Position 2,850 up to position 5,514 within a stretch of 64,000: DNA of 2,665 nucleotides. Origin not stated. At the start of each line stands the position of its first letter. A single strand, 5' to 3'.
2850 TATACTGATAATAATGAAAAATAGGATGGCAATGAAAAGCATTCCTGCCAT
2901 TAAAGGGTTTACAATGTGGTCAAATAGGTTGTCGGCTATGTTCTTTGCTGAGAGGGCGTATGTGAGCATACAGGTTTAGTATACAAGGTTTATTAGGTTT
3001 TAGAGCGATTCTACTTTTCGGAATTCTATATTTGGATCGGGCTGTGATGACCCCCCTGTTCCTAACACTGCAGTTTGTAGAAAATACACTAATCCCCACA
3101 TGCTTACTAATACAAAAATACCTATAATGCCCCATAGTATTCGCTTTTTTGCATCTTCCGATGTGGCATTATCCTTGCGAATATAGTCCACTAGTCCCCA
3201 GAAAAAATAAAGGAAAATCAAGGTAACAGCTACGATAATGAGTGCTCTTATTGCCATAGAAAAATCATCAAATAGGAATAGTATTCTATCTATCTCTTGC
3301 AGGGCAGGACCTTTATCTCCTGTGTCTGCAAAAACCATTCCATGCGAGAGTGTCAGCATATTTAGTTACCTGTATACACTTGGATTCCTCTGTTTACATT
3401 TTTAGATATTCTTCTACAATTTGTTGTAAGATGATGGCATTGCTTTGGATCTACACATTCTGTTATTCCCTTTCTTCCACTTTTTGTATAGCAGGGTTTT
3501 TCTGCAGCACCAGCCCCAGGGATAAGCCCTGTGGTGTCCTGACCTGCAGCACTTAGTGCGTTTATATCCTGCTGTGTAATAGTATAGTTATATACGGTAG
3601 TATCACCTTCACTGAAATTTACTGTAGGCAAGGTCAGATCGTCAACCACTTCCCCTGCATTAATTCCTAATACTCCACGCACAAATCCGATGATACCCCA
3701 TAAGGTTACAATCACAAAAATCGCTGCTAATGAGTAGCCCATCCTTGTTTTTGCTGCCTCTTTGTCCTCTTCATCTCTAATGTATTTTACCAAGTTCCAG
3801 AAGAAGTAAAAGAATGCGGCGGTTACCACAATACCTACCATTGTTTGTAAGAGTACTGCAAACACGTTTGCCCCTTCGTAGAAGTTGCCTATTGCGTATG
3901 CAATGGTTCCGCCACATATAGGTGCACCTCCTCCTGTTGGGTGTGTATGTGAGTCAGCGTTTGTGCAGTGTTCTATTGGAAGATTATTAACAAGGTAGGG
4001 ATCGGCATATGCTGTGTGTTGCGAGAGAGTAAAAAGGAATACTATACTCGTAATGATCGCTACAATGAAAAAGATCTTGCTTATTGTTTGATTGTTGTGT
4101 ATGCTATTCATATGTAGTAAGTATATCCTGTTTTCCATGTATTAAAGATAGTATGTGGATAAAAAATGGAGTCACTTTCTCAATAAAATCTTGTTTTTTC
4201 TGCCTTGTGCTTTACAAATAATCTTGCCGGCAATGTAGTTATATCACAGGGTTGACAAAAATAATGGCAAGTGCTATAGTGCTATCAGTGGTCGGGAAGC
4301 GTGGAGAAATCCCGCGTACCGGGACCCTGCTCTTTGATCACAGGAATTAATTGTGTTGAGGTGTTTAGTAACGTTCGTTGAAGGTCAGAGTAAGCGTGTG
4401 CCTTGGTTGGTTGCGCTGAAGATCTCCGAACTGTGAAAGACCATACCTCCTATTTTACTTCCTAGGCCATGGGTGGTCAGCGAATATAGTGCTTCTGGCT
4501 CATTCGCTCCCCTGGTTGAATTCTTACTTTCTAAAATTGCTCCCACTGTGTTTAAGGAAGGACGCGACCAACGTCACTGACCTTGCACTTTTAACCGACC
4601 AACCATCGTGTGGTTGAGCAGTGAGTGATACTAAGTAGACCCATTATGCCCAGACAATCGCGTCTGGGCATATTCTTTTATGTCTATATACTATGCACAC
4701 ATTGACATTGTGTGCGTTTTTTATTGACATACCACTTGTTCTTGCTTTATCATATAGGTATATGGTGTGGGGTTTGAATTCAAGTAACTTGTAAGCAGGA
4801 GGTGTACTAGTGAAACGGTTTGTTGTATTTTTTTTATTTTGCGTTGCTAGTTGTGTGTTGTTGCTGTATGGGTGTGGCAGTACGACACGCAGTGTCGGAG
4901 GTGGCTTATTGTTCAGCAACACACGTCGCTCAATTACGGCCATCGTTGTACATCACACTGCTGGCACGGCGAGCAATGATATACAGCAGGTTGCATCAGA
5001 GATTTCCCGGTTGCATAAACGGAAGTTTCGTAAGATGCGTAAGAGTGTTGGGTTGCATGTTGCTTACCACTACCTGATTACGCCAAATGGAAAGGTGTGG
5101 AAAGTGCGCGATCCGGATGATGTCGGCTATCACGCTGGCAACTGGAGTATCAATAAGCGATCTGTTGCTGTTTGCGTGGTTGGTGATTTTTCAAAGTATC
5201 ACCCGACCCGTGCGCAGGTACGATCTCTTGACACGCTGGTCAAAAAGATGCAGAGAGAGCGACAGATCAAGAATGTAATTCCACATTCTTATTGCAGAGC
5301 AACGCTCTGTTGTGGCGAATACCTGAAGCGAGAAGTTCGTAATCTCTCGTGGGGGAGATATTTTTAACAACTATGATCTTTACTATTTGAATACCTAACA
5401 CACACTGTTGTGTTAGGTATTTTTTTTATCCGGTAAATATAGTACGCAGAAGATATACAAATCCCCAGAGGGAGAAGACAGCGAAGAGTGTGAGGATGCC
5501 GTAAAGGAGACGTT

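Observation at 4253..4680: Standalone ~390-nt non-coding transcription unit with consensus promoter and intrinsic terminator (RNase P RNA candidate)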

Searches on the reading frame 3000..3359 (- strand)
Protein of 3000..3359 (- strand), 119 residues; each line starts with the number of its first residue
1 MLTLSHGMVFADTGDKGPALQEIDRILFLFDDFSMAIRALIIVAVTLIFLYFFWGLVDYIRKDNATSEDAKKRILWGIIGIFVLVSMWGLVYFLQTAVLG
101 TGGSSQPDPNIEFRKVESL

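Call 10: search_protein_families(library=pfam, proteins=[window:3000-3359:-], max_evalue=0.01)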
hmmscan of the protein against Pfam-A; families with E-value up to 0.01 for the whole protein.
window:3000-3359:- (119 aa): 2 families
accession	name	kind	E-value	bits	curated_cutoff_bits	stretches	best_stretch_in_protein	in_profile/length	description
PF18895.5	T4SS_pilin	-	5.9e-09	36.3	26.6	1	40-94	16-71/71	Type IV secretion system pilin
PF11188.13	DUF2975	-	0.0012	19.2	27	1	35-99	20-80/130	Protein of unknown function (DUF2975)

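Call 81: search_protein_families(library=phrogs, proteins=[window:3000-3359:-], max_evalue=0.001)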
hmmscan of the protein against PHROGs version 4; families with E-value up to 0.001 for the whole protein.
window:3000-3359:- (119 aa): 0 families

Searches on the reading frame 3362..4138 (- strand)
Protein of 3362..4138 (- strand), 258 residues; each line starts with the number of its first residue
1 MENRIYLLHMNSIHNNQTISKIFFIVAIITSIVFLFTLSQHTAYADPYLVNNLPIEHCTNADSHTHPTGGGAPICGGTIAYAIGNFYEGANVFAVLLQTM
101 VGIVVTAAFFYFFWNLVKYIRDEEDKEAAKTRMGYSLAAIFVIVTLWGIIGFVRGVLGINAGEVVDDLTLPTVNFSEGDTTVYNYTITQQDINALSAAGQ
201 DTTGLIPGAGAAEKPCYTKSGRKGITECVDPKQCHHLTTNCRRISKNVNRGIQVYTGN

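Call 10: search_protein_families(library=pfam, proteins=[window:3362-4138:-], max_evalue=0.01)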
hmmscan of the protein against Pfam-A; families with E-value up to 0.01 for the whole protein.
window:3362-4138:- (258 aa): 1 family
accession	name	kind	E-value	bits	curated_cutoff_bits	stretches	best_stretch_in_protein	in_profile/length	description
PF18895.5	T4SS_pilin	-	1.4e-06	28.7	26.6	1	97-153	13-71/71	Type IV secretion system pilin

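Call 81: search_protein_families(library=phrogs, proteins=[window:3362-4138:-], max_evalue=0.001)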
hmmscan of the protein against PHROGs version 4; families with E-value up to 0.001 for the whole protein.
window:3362-4138:- (258 aa): 0 families

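Call 82: search_protein_families(library=ncbifam, proteins=[window:3362-4138:-], max_evalue=0.001)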
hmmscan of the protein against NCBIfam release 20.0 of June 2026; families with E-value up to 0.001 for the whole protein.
window:3362-4138:- (258 aa): 1 family
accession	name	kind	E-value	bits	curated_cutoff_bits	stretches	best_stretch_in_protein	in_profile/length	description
NF045849.1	ICE_MMCAP2_0565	equivalog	1.4e-05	24.7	40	1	95-155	15-78/80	Mbov_0395 family pilin-like conjugal transfer protein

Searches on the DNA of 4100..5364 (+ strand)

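Call 4: search_rna_families(source=window, start=4100, end=4850, threshold=evalue, max_evalue=10, show_alignments=4)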
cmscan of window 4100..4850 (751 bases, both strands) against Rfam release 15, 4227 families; matches with E-value up to 10: 6.
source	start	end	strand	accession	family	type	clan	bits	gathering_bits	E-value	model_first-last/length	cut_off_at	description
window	4646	4721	+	RF02877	NmsRb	Gene; sRNA;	-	30.6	52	0.0094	1-91/91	no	Neisseria metabolic switch regulator b (RcoF1/NgncR163)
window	4647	4727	+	RF04312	trpB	Cis-reg;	-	28.2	59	0.1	1-107/107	no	trpB ncRNA motif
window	4682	4811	-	RF02053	STnc430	Gene; sRNA;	-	20.9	47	0.97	1-162/162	no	Enterobacterial sRNA STnc430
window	4113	4193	+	RF01584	snoR03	Gene; snRNA; snoRNA; HACA-box;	-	19.6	80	9.6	1-163/163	no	small nucleolar RNA snoR03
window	4352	4417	-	RF01933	bxd_5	Gene; lncRNA;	-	10.9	50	8.3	1-57/57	no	Bithoraxoid conserved region 5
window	4105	4196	+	RF01487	rliI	Gene; sRNA;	-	10.1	45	6.7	1-239/239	no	Listeria sRNA rliI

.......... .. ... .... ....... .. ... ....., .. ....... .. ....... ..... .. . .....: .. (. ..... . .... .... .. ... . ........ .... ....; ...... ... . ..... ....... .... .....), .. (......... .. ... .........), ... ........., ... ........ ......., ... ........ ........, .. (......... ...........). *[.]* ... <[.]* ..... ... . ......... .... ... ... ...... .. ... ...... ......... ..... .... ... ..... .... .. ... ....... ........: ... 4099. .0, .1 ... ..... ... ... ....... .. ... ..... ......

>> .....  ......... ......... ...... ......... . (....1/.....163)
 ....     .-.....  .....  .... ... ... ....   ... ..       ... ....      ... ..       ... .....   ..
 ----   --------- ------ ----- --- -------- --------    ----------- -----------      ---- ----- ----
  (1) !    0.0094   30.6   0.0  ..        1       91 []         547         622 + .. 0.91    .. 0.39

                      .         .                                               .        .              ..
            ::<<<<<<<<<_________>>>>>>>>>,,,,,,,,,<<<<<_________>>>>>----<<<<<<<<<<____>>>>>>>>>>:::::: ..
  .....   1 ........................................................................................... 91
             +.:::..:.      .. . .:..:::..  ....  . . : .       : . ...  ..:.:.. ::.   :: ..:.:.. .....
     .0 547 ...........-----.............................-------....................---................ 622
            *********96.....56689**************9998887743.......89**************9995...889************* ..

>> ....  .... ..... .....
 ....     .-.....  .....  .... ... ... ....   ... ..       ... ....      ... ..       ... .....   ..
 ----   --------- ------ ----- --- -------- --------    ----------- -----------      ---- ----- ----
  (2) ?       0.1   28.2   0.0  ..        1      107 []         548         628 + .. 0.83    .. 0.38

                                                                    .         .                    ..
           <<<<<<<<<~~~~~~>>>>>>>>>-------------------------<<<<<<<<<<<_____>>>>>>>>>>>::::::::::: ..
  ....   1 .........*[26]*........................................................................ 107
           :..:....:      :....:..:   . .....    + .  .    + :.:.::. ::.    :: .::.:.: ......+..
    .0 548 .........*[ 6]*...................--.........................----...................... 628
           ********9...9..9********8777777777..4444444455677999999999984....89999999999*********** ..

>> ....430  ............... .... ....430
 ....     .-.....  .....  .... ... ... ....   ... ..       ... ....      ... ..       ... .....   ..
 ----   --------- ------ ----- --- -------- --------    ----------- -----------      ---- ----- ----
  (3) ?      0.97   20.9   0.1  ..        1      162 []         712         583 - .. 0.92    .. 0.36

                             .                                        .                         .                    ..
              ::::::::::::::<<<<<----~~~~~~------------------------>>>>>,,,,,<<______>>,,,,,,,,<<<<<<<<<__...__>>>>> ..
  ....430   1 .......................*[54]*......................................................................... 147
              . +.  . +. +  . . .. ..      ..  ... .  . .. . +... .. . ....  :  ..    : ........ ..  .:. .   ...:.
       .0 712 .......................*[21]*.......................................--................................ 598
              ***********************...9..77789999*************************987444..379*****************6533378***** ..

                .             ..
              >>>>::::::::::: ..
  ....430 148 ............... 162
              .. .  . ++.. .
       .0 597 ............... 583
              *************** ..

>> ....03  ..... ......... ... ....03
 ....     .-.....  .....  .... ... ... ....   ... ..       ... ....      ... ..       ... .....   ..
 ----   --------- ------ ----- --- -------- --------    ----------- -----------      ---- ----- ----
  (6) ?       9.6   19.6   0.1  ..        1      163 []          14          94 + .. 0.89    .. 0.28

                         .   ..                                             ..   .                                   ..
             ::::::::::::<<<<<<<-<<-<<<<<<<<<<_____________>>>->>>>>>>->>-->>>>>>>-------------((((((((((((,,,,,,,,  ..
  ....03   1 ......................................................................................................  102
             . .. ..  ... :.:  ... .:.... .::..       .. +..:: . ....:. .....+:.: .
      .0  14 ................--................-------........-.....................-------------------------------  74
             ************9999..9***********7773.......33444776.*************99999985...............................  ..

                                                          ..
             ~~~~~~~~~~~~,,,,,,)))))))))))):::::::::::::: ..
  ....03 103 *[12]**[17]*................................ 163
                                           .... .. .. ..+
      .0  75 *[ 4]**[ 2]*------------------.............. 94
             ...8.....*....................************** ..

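Call 44: search_rna_families(sources=[L050, L009, L059, L060, L005, L008, L007], threshold=evalue, max_evalue=1)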
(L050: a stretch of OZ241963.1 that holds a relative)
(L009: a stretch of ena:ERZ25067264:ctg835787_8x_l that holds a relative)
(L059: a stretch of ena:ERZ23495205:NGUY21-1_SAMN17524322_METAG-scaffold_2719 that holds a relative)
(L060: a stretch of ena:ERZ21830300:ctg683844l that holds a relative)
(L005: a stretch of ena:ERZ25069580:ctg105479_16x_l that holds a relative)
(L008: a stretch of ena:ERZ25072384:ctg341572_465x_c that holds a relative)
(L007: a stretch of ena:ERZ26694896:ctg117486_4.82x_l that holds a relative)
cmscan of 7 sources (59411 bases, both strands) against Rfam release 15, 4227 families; matches with E-value up to 1: 5.
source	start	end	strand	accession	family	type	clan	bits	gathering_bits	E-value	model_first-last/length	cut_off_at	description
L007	4487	4562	+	RF02074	STnc240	Gene; sRNA;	-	31.9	55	0.74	1-77/77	no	Enterobacterial sRNA STnc240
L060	6096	6174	-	RF01726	SAM-II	Cis-reg; riboswitch;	-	27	44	0.59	1-60/60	no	SAM-II riboswitch aptamer (SAM-II long loop)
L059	2038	2124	+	RF01170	snoU61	Gene; snRNA; snoRNA; CD-box;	CL00067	24.3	55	0.61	1-84/84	no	Small nucleolar RNA U61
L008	157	214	-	RF01128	sR43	Gene; snRNA; snoRNA; CD-box;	-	23.7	45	0.12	1-56/56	no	Small nucleolar RNA sR42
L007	192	274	+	RF02480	GlsR14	Gene; snRNA; snoRNA; CD-box;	-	23.2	90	0.33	1-68/68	no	Small nucleolar RNA GlsR14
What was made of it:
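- No RNase P model of any type matches at E<=10 on 751 nt (call 4) or at E<=1 in seven homologous loci (call 44).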

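Call 63: search_dna_similar(query=window:4285-4680:+, collection=phages, mode=distant, max_evalue=0.01)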
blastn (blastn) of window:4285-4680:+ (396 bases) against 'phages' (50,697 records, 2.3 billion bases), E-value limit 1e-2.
No match.
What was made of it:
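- Tried and rejected: Phage blastn found nothing (call 63).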

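Call 87: build_rna_model(alignment_id=A3, structure=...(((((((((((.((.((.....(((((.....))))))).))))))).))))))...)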
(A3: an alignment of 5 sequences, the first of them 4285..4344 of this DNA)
Model R1 built from alignment A3 (5 sequences, 60 columns); structure: as given.
model positions 60; base pairs 20; branch points 0; effective number of sequences 2.5; information 0.931 bits per position. Calibrated on 0.2 Mb of random sequence (short: E-values are rough).
structure used (alignment columns):
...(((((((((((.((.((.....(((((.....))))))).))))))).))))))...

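Call 88: search_with_rna_model(model_id=R1, sources=[window, L001, L002, L005, L006, L007, L008, L009, L050, L059, L060], max_evalue=10, show_alignments=10)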
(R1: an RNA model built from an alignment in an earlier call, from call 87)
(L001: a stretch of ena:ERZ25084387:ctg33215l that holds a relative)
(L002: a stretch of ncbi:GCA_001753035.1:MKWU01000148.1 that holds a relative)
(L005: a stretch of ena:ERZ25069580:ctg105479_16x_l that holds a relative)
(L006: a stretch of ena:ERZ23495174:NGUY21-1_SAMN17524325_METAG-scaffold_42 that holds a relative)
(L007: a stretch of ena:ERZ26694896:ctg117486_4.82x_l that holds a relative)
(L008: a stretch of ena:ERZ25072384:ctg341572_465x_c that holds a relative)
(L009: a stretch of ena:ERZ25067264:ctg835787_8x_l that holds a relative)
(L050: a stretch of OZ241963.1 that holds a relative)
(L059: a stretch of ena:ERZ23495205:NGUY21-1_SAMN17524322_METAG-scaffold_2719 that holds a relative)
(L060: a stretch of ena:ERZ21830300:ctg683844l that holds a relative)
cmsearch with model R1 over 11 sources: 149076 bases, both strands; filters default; matches with E-value up to 10: 8.
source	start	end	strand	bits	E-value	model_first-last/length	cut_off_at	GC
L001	3488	3546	+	83.2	1.3e-20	1-60/60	no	0.54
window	4285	4344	+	81.2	4.5e-20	1-60/60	no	0.6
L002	3499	3557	+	78.9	2.1e-19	1-60/60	no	0.59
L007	3499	3557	+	74.7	3.2e-18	1-60/60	no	0.47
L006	3451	3509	+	70.7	4.4e-17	1-60/60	no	0.46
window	41786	41841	+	16.6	0.084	1-60/60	no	0.48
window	62383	62406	-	11.6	2.2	19-42/60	no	0.42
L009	1252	1321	-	11.2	2.8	1-60/60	no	0.53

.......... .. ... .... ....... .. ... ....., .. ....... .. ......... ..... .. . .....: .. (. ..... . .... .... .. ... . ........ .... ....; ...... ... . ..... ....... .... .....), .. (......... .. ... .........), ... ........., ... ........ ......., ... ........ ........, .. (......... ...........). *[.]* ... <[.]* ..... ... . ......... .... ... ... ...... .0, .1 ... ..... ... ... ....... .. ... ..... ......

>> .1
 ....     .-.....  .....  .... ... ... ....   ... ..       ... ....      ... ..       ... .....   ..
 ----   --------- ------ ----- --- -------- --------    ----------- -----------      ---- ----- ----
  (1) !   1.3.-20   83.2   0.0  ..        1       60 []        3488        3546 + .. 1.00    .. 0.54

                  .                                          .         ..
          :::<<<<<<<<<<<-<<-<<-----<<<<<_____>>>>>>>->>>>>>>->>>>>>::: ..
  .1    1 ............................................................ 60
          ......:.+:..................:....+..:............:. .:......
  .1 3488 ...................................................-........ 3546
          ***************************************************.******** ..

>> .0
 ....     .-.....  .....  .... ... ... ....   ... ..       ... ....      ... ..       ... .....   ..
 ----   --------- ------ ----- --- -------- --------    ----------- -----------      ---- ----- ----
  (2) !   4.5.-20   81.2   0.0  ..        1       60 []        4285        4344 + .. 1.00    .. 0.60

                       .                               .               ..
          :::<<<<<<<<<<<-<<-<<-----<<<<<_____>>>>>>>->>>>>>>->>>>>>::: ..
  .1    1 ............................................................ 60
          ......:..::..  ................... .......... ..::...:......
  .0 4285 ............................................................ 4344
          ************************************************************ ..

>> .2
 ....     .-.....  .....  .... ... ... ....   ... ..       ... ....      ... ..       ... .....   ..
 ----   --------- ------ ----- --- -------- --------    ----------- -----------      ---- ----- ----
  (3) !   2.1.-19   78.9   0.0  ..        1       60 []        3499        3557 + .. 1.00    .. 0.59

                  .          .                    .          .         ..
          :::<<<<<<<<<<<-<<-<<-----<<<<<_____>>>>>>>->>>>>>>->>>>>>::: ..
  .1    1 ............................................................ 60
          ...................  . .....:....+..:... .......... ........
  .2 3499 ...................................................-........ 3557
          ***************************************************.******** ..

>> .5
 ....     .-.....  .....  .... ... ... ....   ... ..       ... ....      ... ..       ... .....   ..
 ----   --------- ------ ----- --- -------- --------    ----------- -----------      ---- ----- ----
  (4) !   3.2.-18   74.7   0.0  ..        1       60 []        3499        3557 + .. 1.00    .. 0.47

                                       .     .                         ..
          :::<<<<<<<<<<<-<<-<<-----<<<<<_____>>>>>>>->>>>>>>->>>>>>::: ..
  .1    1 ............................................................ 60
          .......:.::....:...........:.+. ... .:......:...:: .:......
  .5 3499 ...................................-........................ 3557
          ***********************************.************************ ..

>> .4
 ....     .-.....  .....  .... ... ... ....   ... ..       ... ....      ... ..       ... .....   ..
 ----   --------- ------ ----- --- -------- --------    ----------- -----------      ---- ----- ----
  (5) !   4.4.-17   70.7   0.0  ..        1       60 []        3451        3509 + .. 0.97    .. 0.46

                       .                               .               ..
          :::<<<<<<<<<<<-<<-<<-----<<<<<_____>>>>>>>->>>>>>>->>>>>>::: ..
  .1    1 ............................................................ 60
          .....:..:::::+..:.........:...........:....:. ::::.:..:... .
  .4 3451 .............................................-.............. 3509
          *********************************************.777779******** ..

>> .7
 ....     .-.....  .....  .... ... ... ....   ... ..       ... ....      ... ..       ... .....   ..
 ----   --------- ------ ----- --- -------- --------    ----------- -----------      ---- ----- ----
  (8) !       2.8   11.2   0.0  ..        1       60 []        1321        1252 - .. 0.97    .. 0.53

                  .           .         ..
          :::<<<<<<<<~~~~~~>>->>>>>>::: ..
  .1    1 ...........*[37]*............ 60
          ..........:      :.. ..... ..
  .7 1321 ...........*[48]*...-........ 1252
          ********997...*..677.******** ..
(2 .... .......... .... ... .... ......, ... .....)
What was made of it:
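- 4288..4341 (+): 5'-terminal hairpin domain (RNA nt 4-57): a 20-pair stem with a conserved AGAAA bulge. It begins at about the first transcribed nucleotide. Covariance model R1 finds it only in the five type A loci, E 1e-17 to 1e-20 (call 88).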
